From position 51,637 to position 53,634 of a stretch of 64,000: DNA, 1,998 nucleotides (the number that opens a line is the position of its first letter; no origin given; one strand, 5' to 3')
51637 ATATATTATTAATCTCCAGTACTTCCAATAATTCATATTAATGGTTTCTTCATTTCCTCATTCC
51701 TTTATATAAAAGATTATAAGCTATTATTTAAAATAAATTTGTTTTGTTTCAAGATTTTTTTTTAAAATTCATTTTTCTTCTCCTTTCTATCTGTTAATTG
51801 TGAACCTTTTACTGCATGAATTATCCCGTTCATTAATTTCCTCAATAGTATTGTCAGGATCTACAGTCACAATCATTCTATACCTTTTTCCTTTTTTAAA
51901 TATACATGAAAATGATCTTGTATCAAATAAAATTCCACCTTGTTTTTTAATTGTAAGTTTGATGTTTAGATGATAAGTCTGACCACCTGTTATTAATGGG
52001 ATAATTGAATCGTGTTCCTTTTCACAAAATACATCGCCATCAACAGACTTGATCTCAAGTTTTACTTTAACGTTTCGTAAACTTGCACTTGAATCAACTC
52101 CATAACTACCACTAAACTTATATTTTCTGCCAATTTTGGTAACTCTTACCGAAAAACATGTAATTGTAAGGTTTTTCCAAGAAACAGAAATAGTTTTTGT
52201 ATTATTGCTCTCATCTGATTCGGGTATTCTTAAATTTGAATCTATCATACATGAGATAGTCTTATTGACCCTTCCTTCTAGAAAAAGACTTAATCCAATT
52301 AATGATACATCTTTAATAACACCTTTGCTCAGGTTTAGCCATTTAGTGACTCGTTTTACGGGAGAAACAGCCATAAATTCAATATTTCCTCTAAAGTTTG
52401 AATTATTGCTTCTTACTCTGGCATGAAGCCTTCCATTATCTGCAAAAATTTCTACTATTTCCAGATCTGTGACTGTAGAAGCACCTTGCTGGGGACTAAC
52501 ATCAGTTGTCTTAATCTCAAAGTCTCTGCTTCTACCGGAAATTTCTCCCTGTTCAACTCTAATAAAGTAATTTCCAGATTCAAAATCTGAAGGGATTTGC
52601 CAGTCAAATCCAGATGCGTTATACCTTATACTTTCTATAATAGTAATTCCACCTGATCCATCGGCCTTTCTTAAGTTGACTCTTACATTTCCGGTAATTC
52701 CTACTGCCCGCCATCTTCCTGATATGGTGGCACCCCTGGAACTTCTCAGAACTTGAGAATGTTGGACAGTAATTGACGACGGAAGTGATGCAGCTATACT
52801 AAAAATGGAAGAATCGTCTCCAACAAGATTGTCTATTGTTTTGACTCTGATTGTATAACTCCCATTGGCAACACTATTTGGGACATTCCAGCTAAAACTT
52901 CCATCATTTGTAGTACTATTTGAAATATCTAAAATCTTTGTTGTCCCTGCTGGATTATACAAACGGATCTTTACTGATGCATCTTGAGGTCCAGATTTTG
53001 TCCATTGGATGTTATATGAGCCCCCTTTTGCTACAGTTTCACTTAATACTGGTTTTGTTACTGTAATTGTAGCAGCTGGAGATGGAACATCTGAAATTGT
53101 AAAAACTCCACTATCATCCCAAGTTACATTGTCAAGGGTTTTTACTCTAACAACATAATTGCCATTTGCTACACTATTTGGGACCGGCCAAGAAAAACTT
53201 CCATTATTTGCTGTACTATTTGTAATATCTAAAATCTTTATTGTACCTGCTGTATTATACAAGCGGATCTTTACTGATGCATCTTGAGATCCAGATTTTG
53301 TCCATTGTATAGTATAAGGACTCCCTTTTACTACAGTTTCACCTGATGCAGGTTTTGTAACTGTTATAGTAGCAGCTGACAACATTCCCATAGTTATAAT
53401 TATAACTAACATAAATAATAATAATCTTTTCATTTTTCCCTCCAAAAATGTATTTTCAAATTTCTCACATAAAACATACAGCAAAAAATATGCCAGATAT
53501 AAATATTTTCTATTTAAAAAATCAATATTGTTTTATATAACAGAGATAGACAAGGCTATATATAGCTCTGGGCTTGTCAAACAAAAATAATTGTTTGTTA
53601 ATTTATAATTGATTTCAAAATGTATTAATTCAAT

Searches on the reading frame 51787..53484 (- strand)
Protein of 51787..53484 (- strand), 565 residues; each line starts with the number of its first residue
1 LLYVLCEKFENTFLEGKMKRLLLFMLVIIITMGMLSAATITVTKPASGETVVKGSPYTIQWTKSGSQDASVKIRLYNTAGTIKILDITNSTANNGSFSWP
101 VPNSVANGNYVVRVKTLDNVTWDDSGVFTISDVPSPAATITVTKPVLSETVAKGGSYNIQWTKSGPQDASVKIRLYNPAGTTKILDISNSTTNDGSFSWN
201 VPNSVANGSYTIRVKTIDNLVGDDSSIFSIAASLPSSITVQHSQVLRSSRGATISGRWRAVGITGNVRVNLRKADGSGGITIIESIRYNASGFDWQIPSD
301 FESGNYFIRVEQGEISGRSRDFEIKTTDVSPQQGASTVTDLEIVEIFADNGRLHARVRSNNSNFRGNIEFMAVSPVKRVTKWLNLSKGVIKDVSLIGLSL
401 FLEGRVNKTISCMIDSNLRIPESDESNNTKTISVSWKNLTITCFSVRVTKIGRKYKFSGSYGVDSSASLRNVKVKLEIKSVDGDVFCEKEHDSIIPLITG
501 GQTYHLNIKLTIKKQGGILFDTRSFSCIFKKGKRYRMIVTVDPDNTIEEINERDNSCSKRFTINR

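Call 40: search_protein_families(library=pfam, proteins=[window:51787-53484:-], max_evalue=0.00001)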
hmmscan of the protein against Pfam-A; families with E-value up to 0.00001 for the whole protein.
window:51787-53484:- (565 aa): 9 families
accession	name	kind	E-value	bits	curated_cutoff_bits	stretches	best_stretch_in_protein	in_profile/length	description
PF10342.15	Kre9_KNH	-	4.6e-24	85.4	24.6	2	44-118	1-79/94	Kre9/KNH-like N-terminal Ig-like domain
PF07705.17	CARDB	-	8.9e-12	45.6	22.7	0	522-558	64-100/101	CARDB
PF17957.7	Big_7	-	6.3e-10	40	24.1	0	39-114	2-70/70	Bacterial Ig domain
PF03443.20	AA9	-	1.9e-08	34.9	27.8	0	90-115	122-147/207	Auxiliary Activity family 9 (formerly GH61)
PF01835.25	MG2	-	2e-08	34.9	32.8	0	165-217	30-83/96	MG2 domain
PF19077.6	Big_13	-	2.4e-07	31.6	27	0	179-219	48-86/102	Bacterial Ig-like domain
PF20009.4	GEVED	-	1.1e-06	29.7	24.4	0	183-220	20-57/78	GEVED domain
PF13860.13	FlgD_ig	-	1.6e-06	28.5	27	0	153-216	6-75/79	FlgD Ig-like domain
PF18962.6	Por_Secre_tail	-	7.1e-06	26.7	27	0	58-119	11-67/75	Secretion system C-terminal sorting domain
